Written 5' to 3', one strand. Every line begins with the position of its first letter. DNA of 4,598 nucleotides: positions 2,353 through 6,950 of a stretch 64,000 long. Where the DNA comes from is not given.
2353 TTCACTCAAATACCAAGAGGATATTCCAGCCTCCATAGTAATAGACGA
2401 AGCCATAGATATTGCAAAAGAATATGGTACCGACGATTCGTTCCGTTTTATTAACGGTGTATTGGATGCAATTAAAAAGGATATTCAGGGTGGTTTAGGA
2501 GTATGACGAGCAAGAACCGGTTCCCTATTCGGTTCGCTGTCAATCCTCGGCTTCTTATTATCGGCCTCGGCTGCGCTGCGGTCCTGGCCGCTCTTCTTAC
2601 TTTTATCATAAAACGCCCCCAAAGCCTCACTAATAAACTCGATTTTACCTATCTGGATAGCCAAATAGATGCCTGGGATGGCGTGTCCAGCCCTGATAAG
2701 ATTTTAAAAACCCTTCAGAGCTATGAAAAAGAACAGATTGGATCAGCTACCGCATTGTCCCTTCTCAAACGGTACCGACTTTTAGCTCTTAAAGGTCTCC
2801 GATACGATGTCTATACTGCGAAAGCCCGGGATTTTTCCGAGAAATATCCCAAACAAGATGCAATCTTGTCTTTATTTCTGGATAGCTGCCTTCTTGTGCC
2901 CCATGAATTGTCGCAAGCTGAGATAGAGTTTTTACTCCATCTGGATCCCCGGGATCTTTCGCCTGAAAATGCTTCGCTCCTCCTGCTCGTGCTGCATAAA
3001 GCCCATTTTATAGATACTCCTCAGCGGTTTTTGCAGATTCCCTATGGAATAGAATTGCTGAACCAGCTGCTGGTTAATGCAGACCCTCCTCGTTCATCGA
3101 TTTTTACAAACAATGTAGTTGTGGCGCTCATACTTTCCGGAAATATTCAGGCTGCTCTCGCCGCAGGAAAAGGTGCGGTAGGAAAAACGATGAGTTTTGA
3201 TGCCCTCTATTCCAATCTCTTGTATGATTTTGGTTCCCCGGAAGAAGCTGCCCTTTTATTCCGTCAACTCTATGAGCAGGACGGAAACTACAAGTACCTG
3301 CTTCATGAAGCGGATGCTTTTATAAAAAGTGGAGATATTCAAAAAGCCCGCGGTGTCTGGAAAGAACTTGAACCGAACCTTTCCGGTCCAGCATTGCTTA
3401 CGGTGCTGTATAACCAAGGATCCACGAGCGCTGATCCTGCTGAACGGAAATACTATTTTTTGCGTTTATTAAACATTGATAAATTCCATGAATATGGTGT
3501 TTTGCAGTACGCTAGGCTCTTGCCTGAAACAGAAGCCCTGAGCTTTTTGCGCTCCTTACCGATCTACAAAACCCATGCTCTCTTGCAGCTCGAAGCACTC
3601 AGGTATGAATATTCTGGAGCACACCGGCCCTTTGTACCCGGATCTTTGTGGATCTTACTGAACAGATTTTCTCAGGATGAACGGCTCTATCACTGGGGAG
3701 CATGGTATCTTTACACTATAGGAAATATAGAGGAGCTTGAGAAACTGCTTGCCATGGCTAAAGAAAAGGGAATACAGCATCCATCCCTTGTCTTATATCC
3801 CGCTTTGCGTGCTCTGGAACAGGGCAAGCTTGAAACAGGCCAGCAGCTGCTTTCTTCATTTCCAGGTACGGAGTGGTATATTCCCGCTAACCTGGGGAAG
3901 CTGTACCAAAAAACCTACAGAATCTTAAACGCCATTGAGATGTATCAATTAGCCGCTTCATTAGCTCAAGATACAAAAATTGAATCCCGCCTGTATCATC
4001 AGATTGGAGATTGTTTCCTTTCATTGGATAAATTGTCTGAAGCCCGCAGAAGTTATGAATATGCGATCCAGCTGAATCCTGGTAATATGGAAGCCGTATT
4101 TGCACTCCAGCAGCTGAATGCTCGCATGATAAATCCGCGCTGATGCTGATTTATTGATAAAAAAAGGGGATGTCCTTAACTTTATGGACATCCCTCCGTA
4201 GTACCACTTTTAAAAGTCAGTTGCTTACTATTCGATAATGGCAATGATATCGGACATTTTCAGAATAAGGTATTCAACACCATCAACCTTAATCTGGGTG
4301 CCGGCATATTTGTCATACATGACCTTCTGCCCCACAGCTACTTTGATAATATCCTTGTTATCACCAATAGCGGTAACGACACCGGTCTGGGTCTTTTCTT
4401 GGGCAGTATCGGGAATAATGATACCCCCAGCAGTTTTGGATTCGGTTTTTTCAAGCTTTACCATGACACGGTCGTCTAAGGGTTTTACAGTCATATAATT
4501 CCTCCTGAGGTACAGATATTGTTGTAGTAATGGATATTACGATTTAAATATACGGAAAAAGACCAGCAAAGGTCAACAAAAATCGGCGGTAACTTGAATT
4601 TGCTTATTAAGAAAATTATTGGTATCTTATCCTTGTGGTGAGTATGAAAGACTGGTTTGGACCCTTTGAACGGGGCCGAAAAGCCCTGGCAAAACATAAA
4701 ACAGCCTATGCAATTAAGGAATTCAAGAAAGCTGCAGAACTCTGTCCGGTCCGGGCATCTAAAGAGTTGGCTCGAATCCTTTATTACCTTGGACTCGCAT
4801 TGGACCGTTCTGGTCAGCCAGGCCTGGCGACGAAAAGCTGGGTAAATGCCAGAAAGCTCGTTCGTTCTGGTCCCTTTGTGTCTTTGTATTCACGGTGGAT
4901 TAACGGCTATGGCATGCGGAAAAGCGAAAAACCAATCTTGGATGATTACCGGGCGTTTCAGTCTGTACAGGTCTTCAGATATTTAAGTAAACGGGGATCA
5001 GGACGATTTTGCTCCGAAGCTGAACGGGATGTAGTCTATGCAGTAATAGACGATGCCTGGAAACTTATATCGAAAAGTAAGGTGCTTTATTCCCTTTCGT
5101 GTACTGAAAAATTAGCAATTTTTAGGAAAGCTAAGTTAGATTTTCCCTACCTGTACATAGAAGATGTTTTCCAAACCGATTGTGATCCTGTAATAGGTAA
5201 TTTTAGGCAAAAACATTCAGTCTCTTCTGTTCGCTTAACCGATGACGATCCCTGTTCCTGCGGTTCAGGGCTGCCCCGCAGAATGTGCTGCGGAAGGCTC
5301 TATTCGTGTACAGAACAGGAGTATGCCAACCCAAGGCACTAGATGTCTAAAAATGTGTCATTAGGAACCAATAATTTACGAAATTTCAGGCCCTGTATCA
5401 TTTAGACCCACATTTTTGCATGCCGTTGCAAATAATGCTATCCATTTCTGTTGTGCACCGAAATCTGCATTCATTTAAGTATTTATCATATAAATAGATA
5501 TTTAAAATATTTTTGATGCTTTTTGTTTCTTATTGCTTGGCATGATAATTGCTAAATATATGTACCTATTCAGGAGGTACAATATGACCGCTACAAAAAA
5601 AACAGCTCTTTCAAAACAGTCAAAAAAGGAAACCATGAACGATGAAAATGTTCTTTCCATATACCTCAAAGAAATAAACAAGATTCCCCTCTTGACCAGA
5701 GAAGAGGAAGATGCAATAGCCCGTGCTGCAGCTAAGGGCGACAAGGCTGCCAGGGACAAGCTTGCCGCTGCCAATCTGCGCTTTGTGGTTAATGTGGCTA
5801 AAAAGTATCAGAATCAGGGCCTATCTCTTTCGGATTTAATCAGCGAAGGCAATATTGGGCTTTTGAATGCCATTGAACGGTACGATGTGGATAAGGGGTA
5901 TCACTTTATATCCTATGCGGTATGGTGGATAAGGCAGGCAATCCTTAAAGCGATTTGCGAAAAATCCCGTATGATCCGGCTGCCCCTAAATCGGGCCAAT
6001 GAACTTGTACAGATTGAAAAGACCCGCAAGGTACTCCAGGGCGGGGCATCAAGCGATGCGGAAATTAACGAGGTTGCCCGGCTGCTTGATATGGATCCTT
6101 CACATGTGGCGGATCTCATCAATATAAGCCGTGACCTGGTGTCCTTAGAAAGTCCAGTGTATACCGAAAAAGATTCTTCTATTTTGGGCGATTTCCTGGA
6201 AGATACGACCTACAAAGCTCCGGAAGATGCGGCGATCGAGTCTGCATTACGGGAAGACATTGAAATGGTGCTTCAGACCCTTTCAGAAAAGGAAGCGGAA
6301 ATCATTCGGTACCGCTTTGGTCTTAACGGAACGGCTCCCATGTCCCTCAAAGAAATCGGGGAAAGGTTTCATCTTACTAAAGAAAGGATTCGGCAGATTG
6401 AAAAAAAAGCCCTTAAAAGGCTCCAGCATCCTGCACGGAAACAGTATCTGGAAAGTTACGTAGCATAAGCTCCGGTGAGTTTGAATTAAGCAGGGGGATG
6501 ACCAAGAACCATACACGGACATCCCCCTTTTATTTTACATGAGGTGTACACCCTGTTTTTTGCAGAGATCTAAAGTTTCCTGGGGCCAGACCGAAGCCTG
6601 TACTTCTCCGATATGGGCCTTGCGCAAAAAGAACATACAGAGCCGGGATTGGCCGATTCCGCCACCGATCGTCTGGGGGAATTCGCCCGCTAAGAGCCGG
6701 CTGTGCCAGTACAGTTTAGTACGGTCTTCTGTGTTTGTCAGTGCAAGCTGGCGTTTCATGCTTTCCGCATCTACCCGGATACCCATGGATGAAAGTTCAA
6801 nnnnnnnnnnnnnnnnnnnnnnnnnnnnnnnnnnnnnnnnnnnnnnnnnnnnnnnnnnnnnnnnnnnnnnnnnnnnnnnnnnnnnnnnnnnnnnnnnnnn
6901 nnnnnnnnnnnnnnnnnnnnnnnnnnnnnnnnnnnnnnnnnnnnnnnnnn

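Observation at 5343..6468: Sigma54 promoter in front of a short sigma70-family gene: possible RpoN-to-alternative-sigma cascade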

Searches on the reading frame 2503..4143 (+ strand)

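Call 5: search_protein_families(library=pfam, proteins=[window:2503-4143:+])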
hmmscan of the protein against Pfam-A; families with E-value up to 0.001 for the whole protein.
window:2503-4143:+ (546 aa): 7 families
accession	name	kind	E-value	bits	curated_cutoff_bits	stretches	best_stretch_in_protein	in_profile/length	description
PF13432.12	TPR_16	-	2.7e-07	31.3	32.7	0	238-284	5-52/65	Tetratricopeptide repeat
PF07719.23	TPR_2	-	1.3e-06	28.5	27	1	496-528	2-34/34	Tetratricopeptide repeat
PF13181.12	TPR_8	-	8.8e-05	22.8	25.7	0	496-527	2-33/34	Tetratricopeptide repeat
PF13428.12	TPR_14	-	0.00014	22.6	23.5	0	235-266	6-37/44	Tetratricopeptide repeat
PF14559.12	TPR_19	-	0.00028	21.6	25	0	242-284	3-46/68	Tetratricopeptide repeat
PF13424.12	TPR_12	-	0.00029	21.4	30.1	1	463-523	8-73/77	Tetratricopeptide repeat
PF00515.34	TPR_1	-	0.00039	20.6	27.8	1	496-528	2-34/34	Tetratricopeptide repeat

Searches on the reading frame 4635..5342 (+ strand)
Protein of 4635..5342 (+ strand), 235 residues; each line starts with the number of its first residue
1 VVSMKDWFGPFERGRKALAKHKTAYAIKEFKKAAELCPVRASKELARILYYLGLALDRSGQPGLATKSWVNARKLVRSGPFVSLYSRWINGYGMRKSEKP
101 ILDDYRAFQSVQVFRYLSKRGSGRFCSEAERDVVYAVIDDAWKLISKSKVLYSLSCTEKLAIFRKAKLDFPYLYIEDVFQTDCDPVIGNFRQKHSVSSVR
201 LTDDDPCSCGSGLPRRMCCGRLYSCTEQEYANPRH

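Call 5: search_protein_families(library=pfam, proteins=[window:4635-5342:+])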
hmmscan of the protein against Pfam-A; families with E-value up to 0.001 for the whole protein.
window:4635-5342:+ (235 aa): 1 family
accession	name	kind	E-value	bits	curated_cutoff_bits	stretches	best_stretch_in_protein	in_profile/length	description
PF07719.23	TPR_2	-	0.00026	21.3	27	0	46-75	1-30/34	Tetratricopeptide repeat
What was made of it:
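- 4635..5342 (+): Upstream gene: 235-aa protein with a TPR repeat and a C-terminal SEC-C-type Cys motif (CSCGSG...CCG). Its stop codon precedes the first activator site by about 10 nt. Weak Pfam TPR_2 hit (call 5).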

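Call 34: search_protein_families(library=ncbifam, proteins=[window:4635-5342:+])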
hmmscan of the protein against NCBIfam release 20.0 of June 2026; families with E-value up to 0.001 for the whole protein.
window:4635-5342:+ (235 aa): 1 family
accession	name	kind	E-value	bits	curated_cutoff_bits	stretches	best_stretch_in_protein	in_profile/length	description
NF002592.0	PRK02250.1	equivalog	8.8e-05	22.7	158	1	170-220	119-167/167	hypothetical protein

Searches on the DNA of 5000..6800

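Call 74: search_rna_families(source=window, start=5000, end=6800, threshold=evalue, max_evalue=1)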
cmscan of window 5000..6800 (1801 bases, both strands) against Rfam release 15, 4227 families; matches with E-value up to 1: 1.
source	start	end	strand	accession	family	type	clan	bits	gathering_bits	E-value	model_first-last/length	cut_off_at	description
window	5669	5844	+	RF02156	NPPA-AS1_1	Gene; lncRNA;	-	20.1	45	0.74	1-176/176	no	NPPA antisense RNA 1 conserved region 1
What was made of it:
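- Tried and rejected: Known RNA element in the leader: no credible Rfam match (call 74).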
